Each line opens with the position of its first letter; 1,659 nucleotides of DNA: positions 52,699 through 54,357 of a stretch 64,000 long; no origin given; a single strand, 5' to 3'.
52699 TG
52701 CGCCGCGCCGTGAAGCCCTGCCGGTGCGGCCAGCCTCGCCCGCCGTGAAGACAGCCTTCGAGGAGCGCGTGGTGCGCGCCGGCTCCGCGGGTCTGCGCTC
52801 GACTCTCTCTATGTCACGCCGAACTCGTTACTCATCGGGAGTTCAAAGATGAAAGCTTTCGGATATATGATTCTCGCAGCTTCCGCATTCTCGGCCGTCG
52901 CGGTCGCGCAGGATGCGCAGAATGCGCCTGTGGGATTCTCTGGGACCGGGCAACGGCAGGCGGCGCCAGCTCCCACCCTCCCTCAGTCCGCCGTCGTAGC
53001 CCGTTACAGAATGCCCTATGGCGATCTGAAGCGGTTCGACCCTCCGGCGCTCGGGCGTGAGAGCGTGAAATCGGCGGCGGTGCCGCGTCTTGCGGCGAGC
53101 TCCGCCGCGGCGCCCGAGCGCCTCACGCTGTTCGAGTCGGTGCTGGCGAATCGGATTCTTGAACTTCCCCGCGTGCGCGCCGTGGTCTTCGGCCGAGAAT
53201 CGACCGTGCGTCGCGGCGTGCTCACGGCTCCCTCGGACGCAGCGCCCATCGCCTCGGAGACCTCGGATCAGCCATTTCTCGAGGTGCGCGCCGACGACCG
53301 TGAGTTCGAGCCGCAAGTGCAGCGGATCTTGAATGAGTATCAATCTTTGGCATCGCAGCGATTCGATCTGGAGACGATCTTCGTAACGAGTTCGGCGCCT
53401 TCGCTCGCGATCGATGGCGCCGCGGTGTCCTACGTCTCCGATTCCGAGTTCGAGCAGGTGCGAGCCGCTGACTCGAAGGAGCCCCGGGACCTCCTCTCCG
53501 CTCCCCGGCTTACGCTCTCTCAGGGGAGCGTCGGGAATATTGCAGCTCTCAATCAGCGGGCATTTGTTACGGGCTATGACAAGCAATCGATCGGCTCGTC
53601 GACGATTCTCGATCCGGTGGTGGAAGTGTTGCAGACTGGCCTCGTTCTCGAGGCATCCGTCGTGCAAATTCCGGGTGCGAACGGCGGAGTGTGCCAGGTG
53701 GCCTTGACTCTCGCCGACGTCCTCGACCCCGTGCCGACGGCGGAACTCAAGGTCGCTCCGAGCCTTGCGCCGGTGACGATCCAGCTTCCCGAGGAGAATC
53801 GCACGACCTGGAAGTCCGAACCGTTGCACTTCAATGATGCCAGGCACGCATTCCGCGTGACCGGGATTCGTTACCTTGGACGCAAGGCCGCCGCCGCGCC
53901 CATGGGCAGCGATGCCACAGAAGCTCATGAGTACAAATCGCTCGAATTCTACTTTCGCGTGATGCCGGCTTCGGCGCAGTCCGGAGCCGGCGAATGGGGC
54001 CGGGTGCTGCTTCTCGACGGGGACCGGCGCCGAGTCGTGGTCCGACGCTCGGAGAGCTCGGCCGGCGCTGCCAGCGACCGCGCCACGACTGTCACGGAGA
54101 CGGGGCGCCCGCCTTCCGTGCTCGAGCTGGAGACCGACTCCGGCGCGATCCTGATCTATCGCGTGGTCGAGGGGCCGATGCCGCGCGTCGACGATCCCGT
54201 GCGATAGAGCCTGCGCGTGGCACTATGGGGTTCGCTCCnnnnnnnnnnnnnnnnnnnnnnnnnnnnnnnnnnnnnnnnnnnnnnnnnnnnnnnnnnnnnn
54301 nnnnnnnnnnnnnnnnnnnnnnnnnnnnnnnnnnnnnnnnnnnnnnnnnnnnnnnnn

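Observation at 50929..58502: ECF sigma/anti-sigma pair coupled to a secretin-like protein, glycosyltransferases and giant coiled-coil proteins: a candidate regulated envelope-glycan export module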

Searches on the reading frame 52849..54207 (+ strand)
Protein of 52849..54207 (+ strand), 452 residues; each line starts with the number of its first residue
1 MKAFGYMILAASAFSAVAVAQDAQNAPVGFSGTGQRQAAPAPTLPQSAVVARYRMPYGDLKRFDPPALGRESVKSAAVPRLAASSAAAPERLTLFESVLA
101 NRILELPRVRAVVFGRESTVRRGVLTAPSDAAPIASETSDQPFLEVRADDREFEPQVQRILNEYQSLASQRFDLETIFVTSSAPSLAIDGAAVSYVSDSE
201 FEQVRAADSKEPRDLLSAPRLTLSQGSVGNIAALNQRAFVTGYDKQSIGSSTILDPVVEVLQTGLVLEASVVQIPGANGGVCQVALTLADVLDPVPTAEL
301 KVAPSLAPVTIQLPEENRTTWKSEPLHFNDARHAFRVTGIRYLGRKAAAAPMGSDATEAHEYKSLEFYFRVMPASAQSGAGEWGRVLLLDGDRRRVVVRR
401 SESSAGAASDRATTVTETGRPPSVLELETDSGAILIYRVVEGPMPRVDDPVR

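Call 7: search_protein_families(library=pfam, proteins=[window:52849-54207:+], max_evalue=0.01)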
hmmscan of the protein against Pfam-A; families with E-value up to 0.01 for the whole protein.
window:52849-54207:+ (452 aa): 0 families

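Call 8: search_protein_families(library=ncbifam, proteins=[window:52849-54207:+], max_evalue=0.01)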
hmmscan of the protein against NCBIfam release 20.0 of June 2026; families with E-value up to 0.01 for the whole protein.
window:52849-54207:+ (452 aa): 0 families

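Call 9: find_homologous_proteins(query=window:52849-54207:+, max_evalue=0.001)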
Query window:52849-54207:+ (452 aa): 3 proteins with E <= 0.001 among 8000 candidates.
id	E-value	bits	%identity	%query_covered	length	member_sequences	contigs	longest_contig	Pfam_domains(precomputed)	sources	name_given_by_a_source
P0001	5.3e-285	963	100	100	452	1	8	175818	-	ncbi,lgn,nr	ncbi:MAG: hypothetical protein JNJ88_19330 [Planctomycetes bacterium]|nr:hypothetical protein [Planc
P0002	6.7e-209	712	73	100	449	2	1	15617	-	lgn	-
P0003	8.5e-188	643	75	88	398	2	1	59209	-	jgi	-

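Call 10: search_solved_structures(query=window:52849-54207:+, max_evalue=10, show_alignments=2)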
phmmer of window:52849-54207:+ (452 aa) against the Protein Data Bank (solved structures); distinct sequences matched with E-value up to 10: 1.
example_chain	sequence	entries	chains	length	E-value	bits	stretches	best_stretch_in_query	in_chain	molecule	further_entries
9azz_A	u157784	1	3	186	0.84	11.9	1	182-262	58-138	Outer membrane lipoprotein carrier protein LolA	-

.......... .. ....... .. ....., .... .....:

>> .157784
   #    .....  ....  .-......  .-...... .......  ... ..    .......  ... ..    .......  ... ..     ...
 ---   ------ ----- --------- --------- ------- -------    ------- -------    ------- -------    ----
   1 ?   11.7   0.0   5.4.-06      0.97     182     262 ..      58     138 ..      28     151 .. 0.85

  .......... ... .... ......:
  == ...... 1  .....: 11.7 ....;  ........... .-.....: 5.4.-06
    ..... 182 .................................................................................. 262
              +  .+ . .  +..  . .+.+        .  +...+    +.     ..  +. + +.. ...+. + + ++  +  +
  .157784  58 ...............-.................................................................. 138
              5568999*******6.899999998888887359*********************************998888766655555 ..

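Call 11: search_protein_families(library=pfam, proteins=[window:52849-54207:+], max_evalue=10)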
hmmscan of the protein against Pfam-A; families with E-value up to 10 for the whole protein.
window:52849-54207:+ (452 aa): 0 families

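Call 15: find_encoding_contigs(protein=P0002, flank=10000, max_places=4)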
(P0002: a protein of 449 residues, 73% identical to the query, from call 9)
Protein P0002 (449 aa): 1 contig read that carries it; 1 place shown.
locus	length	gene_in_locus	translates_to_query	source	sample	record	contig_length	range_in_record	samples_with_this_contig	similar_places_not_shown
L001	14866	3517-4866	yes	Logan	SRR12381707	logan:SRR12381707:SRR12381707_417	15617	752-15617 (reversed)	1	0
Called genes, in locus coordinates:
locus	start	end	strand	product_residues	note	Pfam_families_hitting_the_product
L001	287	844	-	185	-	-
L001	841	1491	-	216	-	PF04381:RdgC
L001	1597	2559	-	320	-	PF13641:Glyco_tranf_2_3, PF00535:Glycos_transf_2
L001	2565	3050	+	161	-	PF04542:Sigma70_r2, PF08281:Sigma70_r4_2, PF04545:Sigma70_r4, PF13518:HTH_28 (weak)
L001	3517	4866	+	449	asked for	-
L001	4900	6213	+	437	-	PF13439:Glyco_transf_4, PF13579:Glyco_trans_4_4, PF13439:Glyco_transf_4 (weak), PF20706:GT4-conflict, PF00534:Glycos_transf_1, PF13692:Glyco_trans_1_4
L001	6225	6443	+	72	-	-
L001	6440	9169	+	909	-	-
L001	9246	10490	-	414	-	PF13616:Rotamase_3 (faint), PF00639:Rotamase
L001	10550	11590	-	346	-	-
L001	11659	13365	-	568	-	PF02771:Acyl-CoA_dh_N, PF02770:Acyl-CoA_dh_M, PF00441:Acyl-CoA_dh_1, PF08028:Acyl-CoA_dh_2, PF21343:ACAD9-ACADV_C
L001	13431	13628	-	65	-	-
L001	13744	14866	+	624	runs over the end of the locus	?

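Call 16: find_encoding_contigs(protein=P0003, flank=10000, max_places=4)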
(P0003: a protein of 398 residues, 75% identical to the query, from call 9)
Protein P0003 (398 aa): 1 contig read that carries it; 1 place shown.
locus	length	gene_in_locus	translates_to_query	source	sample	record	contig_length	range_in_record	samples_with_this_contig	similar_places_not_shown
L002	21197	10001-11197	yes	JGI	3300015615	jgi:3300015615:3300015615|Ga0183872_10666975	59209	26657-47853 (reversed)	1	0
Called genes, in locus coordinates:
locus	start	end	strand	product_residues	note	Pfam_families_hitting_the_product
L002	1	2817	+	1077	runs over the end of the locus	PF08281:Sigma70_r4_2 (weak)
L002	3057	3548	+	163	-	-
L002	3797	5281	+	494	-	PF00289:Biotin_carb_N, PF02222:ATP-grasp (weak), PF02786:CPSase_L_D2, PF07478:Dala_Dala_lig_C, PF02785:Biotin_carb_C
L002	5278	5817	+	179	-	PF26077:BSH_Fcp1 (faint), PF00364:Biotin_lipoyl, PF25917:BSH_RND, PF25919:BSH_CusB (weak), PF25973:BSH_CzcB (faint), PF25984:BSH_YknX (weak)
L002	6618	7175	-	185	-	-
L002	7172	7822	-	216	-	PF04381:RdgC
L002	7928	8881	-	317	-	PF00535:Glycos_transf_2, PF13641:Glyco_tranf_2_3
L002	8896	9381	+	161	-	PF04542:Sigma70_r2, PF08281:Sigma70_r4_2, PF04545:Sigma70_r4, PF13518:HTH_28 (weak)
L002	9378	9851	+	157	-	-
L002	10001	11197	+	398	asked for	-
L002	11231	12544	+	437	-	PF13439:Glyco_transf_4, PF13579:Glyco_trans_4_4, PF13439:Glyco_transf_4 (weak), PF20706:GT4-conflict, PF00534:Glycos_transf_1, PF13692:Glyco_trans_1_4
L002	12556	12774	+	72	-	-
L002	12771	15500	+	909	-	-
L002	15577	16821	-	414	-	PF13616:Rotamase_3 (faint), PF00639:Rotamase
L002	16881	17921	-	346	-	-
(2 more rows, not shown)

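Call 17: find_encoding_contigs(protein=P0001, flank=10000, max_places=3)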
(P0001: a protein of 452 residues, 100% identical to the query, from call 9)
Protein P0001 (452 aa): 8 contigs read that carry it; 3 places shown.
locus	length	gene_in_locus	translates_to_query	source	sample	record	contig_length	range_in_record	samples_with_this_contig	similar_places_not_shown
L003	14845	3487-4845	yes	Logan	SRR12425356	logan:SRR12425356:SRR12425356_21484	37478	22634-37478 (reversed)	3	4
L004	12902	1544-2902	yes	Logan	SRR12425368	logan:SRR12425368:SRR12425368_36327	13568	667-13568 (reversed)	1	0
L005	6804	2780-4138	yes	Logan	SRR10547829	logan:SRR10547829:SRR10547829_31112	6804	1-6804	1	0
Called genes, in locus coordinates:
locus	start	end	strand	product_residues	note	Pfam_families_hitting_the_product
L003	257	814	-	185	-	-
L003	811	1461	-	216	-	PF04381:RdgC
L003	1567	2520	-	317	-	PF00535:Glycos_transf_2, PF13641:Glyco_tranf_2_3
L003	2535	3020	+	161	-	PF04542:Sigma70_r2, PF08281:Sigma70_r4_2, PF04545:Sigma70_r4, PF13518:HTH_28 (weak)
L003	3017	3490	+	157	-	-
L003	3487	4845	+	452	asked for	-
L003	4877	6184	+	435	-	PF13439:Glyco_transf_4, PF13579:Glyco_trans_4_4, PF13439:Glyco_transf_4 (weak), PF20706:GT4-conflict, PF00534:Glycos_transf_1, PF13692:Glyco_trans_1_4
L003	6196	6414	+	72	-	-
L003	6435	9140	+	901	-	-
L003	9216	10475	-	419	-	PF00639:Rotamase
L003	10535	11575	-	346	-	-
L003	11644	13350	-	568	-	PF02771:Acyl-CoA_dh_N, PF02770:Acyl-CoA_dh_M, PF00441:Acyl-CoA_dh_1, PF08028:Acyl-CoA_dh_2, PF21343:ACAD9-ACADV_C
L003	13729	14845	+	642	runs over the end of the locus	PF02784:Orn_Arg_deC_N, PF17810:Arg_decarb_HB, PF17944:Arg_decarbox_C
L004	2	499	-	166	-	?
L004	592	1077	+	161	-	PF04542:Sigma70_r2, PF08281:Sigma70_r4_2, PF04545:Sigma70_r4, PF13518:HTH_28 (weak)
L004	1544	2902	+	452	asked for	-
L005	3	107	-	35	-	?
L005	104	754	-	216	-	PF04381:RdgC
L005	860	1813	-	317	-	PF00535:Glycos_transf_2, PF13641:Glyco_tranf_2_3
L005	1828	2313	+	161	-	PF04542:Sigma70_r2, PF08281:Sigma70_r4_2, PF04545:Sigma70_r4, PF13518:HTH_28 (weak)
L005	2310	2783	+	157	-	-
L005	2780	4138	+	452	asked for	-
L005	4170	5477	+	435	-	PF13439:Glyco_transf_4, PF13579:Glyco_trans_4_4, PF13439:Glyco_transf_4 (weak), PF20706:GT4-conflict, PF00534:Glycos_transf_1, PF13692:Glyco_trans_1_4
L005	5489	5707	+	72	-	-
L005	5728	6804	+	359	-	?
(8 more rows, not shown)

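Call 19: search_protein_representatives(alignment_id=A1)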
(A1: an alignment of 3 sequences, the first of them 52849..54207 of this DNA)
Query: 3 sequences, 449 profile positions. Proteins with E-value up to 0.001 (for the whole library): 227; up to 1e-10: 24; up to 1e-30: 1. The best 150 are listed.
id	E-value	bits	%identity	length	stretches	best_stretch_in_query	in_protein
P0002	6.0e-289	974.3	-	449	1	1-449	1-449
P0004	6.4e-21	90.9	-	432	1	87-449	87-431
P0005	2.0e-20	89.3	-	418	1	171-442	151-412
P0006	8.4e-17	77.3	-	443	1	186-337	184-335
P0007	2.6e-15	72.4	-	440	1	186-448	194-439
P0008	6.0e-15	71.2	-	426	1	141-449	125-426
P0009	2.9e-14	69.0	-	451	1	207-421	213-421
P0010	6.7e-14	67.8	-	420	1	171-345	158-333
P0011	9.6e-14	67.3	-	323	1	142-409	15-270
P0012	1.6e-13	66.5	-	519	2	206-315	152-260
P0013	2.3e-13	66.0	-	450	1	207-340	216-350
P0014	3.4e-13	65.4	-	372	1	152-343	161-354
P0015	7.5e-13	64.3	-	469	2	141-301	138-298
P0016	8.0e-13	64.2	-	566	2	205-312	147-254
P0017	8.1e-13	64.2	-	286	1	201-315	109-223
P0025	3.0e-11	59.0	-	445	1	167-448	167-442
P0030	3.2e-10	55.7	-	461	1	141-443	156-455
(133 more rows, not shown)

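Call 20: predict_structure(alignment_id=A1)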
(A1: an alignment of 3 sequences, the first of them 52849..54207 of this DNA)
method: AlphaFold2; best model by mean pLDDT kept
length: 452 residues; sequences in the alignment: 3
mean_pLDDT: 35.3   pTM: 0.25
mean pLDDT of the five models: 35.3, 32.6, 31.1, 30.4, 26.9
residues with pLDDT >= 90: 0; 70-90: 7; 50-70: 79; < 50: 366
segments of 3 or more residues with pLDDT < 50: 1-48, 56-94, 117-140, 167-333, 338-341, 350-361, 376-381, 390-452
pLDDT, mean of each block of 10 residues (from residue 1): 27 26 29 33 40 49 23 23 25 50 63 49 27 33 60 70 54 22 23 25 28 21 20 23 25 24 23 26 26 24 24 32 35 47 51 43 53 50 50 37 31 32 36 36 38 30
secondary structure, 60 per line:
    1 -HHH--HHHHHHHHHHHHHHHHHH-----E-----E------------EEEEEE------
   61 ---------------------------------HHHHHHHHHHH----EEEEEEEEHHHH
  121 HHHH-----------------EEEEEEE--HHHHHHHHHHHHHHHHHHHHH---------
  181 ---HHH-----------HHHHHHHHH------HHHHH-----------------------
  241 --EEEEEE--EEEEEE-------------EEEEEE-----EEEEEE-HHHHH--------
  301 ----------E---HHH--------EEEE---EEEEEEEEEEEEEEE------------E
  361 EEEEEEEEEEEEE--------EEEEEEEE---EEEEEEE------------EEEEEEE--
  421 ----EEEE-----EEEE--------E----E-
elements in order: H7-24 E49-54 H94-104 E109-116 H117-124 E142-148 H151-171 H198-206 H213-217 E243-248 E251-256 E270-275 E281-286 H288-292 E326-329 E333-347 E360-373 E382-389 E393-399 E412-418 E425-428 E434-437

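Call 22: search_protein_families(library=pfam, alignment_id=A2, max_evalue=0.01)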
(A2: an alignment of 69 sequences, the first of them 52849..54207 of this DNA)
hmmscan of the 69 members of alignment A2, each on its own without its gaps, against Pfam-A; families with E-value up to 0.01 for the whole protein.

A. member 1, window:52849-54207:+ (452 aa): 0 families

B. families by the number of members that match (of 69 scanned): 15 families
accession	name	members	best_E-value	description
PF00263.26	Secretin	48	2.4e-28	Bacterial type II and III secretion system protein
PF07719.23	TPR_2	8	3.8e-08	Tetratricopeptide repeat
PF13414.12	TPR_11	5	1.7e-06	TPR repeat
PF00515.34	TPR_1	5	1.7e-05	Tetratricopeptide repeat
PF13428.12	TPR_14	4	4.9e-06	Tetratricopeptide repeat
PF14559.12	TPR_19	3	7.3e-08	Tetratricopeptide repeat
PF13432.12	TPR_16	3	2.3e-05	Tetratricopeptide repeat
PF13181.12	TPR_8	3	0.0002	Tetratricopeptide repeat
PF14863.12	Alkyl_sulf_dimr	2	3.2e-05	Alkyl sulfatase dimerisation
PF14853.12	Fis1_TPR_C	2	0.0022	Fis1 C-terminal tetratricopeptide repeat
PF13424.12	TPR_12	1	3.5e-05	Tetratricopeptide repeat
PF13646.12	HEAT_2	1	0.0027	HEAT repeats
PF07660.19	STN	1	0.0048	Secretin and TonB N terminus short domain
PF20607.3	DUF6800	1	0.0075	Family of unknown function (DUF6800)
PF13431.12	TPR_17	1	0.0084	Tetratricopeptide repeat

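Call 23: search_protein_families(library=pfam, proteins=[P0004, P0005, P0006, P0007, P0008, P0009, P0010, P0013, P0025, P0030], max_evalue=0.1)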
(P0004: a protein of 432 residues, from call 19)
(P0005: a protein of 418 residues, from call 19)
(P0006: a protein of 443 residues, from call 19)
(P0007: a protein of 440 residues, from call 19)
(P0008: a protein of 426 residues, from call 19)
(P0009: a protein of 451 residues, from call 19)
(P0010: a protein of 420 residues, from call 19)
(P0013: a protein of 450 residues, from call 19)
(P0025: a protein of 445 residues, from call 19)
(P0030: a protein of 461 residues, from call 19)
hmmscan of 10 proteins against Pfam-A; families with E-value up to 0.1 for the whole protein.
P0004 (432 aa): 1 family
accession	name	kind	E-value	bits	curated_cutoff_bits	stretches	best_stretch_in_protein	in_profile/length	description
PF00263.26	Secretin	-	0.01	15.9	27.5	1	200-275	5-78/169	Bacterial type II and III secretion system protein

P0005 (418 aa): 1 family
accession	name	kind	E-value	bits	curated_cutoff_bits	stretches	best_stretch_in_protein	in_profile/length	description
PF00263.26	Secretin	-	4e-06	27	27.5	1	186-270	5-88/169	Bacterial type II and III secretion system protein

P0006 (443 aa): 1 family
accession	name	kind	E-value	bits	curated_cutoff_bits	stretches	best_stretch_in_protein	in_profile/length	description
PF00263.26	Secretin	-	1.1e-06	28.7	27.5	1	204-291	4-89/169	Bacterial type II and III secretion system protein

P0007 (440 aa): 0 families

P0008 (426 aa): 1 family
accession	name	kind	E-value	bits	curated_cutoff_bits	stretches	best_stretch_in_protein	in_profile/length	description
PF00263.26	Secretin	-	4.3e-06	26.9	27.5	1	202-333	8-128/169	Bacterial type II and III secretion system protein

P0009 (451 aa): 1 family
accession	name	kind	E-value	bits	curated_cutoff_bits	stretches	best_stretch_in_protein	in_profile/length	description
PF00263.26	Secretin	-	0.00025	21.1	27.5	1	217-322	9-103/169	Bacterial type II and III secretion system protein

P0010 (420 aa): 2 families
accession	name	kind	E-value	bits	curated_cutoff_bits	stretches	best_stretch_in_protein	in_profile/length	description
PF00263.26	Secretin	-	0.0023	18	27.5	0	195-262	5-71/169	Bacterial type II and III secretion system protein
PF23284.2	KOW2_Spt5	-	0.087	13.1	28.9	0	382-410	5-33/50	Transcription elongation factor SPT5, second KOW domain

P0013 (450 aa): 1 family
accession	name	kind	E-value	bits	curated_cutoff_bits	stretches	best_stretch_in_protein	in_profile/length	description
PF00263.26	Secretin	-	1e-06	28.9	27.5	1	220-314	9-101/169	Bacterial type II and III secretion system protein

P0025 (445 aa): 1 family
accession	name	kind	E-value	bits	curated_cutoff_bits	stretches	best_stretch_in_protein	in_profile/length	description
PF09720.15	Unstab_antitox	-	0.014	15.8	23.3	1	183-211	18-47/54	Putative addiction module component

P0030 (461 aa): 0 families

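Call 28: find_homologous_proteins(query=A3, max_evalue=0.00001)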
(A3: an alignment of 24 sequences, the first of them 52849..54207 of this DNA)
Query A3 (24 sequences) (452 aa, profile of the alignment): 4 proteins with E <= 0.00001 among 8000 candidates.
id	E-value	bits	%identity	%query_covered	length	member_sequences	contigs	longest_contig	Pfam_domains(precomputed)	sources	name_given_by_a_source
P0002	1.0e-113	399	73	100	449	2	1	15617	-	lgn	-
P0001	1.2e-111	392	100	100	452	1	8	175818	-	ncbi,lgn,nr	ncbi:MAG: hypothetical protein JNJ88_19330 [Planctomycetes bacterium]|nr:hypothetical protein [Planc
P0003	4.7e-108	380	75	88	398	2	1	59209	-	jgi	-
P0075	3.4e-72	262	31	30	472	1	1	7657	PF16301.13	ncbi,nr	ncbi:MAG: hypothetical protein KDB61_00950 [Planctomycetes bacterium]|nr:hypothetical protein [Planc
